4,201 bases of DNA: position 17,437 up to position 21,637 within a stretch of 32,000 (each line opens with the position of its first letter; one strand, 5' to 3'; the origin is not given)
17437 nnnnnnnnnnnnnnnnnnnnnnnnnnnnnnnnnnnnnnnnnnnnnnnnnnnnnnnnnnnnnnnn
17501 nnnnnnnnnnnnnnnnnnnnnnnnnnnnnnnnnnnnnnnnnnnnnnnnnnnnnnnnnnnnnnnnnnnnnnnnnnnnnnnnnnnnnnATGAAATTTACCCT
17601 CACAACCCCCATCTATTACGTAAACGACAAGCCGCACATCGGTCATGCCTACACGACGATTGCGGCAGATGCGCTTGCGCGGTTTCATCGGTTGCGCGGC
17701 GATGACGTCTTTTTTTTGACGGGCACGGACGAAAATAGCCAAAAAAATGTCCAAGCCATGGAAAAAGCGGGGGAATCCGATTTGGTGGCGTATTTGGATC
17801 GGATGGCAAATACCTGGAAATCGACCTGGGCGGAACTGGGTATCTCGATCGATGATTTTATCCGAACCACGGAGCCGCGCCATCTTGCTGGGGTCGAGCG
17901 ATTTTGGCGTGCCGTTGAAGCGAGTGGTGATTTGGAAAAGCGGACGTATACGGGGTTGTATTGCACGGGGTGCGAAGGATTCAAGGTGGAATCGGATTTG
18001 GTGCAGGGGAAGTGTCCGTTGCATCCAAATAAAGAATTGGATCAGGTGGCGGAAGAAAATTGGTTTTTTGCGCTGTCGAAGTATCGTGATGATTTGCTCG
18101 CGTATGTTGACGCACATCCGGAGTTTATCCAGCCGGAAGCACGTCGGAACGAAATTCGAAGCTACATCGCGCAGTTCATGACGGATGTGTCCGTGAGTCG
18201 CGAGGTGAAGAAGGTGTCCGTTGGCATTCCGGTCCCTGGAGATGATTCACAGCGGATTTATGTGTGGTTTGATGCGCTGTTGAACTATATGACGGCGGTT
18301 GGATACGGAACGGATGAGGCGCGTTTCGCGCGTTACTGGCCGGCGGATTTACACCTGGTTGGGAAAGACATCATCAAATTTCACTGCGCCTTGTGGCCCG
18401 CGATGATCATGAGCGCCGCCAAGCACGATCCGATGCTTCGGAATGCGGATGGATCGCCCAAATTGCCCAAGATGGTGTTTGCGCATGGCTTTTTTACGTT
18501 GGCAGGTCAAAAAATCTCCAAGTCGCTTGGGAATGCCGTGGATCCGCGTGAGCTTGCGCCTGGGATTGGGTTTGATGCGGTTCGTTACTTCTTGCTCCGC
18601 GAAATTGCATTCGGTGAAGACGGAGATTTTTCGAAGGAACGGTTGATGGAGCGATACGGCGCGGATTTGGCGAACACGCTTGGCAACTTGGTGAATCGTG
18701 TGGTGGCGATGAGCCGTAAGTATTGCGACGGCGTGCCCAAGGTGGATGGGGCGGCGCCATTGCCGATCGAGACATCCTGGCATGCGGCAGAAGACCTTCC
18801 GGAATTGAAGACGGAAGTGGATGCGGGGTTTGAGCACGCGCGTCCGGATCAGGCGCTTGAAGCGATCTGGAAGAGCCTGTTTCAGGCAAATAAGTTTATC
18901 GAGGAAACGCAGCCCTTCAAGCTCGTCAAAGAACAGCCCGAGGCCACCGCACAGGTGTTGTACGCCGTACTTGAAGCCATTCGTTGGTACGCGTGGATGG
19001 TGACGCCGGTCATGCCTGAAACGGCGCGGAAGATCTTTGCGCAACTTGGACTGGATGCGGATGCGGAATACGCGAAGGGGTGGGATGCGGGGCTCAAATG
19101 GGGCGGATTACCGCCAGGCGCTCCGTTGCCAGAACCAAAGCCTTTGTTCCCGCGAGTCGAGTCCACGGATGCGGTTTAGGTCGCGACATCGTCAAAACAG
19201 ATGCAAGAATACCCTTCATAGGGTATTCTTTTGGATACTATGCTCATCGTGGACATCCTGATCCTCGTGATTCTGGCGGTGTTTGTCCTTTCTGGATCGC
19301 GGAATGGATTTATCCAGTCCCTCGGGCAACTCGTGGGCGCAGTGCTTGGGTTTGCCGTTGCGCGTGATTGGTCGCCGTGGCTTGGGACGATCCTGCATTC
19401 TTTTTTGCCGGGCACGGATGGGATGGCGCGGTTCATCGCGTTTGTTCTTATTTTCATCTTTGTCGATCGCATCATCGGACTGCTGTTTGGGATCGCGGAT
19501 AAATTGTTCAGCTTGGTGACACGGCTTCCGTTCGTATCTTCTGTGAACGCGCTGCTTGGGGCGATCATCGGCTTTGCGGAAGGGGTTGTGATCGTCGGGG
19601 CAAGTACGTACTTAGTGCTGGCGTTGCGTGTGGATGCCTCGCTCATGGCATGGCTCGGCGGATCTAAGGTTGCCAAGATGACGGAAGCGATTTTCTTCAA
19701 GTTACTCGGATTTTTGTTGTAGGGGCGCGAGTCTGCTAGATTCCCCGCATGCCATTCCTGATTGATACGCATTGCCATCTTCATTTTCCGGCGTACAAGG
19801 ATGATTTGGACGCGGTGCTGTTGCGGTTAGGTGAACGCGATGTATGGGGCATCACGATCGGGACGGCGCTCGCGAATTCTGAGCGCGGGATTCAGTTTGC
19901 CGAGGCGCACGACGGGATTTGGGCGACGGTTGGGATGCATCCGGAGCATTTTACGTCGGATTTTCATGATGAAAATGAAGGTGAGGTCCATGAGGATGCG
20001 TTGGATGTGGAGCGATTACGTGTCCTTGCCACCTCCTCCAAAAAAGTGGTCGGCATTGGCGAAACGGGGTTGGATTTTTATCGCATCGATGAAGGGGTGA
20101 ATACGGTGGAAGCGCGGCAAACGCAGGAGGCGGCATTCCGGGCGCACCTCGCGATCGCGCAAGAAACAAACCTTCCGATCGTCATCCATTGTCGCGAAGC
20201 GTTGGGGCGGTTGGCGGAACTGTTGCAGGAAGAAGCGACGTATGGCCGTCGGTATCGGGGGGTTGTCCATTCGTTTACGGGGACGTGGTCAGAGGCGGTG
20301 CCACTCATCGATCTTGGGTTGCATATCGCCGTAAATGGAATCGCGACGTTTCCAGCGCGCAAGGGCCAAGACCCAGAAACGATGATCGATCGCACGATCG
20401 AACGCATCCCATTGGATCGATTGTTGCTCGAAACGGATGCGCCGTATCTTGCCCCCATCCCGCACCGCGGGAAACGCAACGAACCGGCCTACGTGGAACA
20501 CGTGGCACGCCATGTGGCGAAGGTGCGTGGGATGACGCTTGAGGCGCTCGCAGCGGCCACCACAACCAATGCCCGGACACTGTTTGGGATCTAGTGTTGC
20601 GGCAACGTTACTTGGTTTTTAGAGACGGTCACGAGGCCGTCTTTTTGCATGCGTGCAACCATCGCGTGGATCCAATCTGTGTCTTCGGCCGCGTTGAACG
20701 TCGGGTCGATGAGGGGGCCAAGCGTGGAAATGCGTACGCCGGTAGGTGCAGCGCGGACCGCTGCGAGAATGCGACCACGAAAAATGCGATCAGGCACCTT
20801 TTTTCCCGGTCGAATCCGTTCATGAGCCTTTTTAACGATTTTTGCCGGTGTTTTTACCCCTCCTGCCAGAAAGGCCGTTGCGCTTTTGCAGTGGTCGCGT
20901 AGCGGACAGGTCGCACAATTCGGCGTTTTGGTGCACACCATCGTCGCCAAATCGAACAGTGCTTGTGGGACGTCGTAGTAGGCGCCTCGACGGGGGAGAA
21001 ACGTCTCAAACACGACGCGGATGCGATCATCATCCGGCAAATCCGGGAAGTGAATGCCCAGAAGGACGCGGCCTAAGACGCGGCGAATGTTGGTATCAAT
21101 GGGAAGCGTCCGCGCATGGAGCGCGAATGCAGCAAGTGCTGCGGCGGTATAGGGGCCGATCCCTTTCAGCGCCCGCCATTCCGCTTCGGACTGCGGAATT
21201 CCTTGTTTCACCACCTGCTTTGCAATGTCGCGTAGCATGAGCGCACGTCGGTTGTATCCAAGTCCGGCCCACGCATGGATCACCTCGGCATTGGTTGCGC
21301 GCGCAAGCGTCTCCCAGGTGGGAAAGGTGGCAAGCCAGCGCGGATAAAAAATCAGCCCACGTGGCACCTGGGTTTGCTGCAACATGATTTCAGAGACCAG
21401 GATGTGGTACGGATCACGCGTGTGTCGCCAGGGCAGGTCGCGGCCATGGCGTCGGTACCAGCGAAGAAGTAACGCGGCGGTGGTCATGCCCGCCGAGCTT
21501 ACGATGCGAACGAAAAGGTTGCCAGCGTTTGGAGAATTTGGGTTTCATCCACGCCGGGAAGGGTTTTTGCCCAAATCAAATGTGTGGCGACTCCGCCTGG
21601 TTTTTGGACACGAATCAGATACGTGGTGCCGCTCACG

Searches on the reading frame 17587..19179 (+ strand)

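Call 23: search_protein_families(library=pfam, proteins=[window:17587-19179:+], max_evalue=0.00001)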
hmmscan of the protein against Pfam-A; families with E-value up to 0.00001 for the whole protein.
window:17587-19179:+ (530 aa): 4 families
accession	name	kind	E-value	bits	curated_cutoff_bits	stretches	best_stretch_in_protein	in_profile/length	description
PF09334.17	tRNA-synt_1g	-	8.9e-91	305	20.1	2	155-372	179-390/391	tRNA synthetases class I (M)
PF00133.28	tRNA-synt_1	-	7.5e-24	84.7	22.7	2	225-339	300-404/414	tRNA synthetases class I (I, L, M and V)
PF19303.5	Anticodon_3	-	6.3e-11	42.8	23.5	1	416-527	33-138/152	Anticodon binding domain of methionyl tRNA ligase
PF01406.26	tRNA-synt_1e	-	9.6e-09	35.5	27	0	292-353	236-296/301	tRNA synthetases class I (C) catalytic domain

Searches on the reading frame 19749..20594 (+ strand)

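Call 46: search_protein_families(library=pfam, proteins=[window:19749-20594:+], max_evalue=0.001)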
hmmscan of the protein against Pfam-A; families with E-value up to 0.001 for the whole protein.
window:19749-20594:+ (281 aa): 2 families
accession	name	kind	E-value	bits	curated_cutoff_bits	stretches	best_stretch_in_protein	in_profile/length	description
PF01026.27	TatD_DNase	-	1.7e-69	234.5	27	1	5-280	1-253/253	TatD related DNase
PF04909.20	Amidohydro_2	-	0.00017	21.9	26.4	0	125-281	127-289/289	Amidohydrolase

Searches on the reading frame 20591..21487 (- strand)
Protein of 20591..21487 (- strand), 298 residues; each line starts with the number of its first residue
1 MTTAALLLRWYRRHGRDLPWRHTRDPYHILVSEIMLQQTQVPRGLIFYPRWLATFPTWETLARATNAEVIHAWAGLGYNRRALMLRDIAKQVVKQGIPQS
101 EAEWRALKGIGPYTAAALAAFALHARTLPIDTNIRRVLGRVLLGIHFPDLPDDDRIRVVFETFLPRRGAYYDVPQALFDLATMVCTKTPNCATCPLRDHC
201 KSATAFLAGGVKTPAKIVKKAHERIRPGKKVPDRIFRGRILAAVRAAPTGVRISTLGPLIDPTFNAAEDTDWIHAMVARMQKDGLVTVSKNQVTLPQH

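Call 46: search_protein_families(library=pfam, proteins=[window:20591-21487:-], max_evalue=0.001)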
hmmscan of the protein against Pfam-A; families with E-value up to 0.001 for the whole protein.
window:20591-21487:- (298 aa): 2 families
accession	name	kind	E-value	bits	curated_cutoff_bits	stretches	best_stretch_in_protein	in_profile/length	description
PF00730.31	HhH-GPD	-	1.6e-13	51.3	26.2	1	31-142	1-87/108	HhH-GPD superfamily base excision DNA repair protein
PF00633.29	HHH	-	1.6e-05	25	24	1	95-121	4-30/30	Helix-hairpin-helix motif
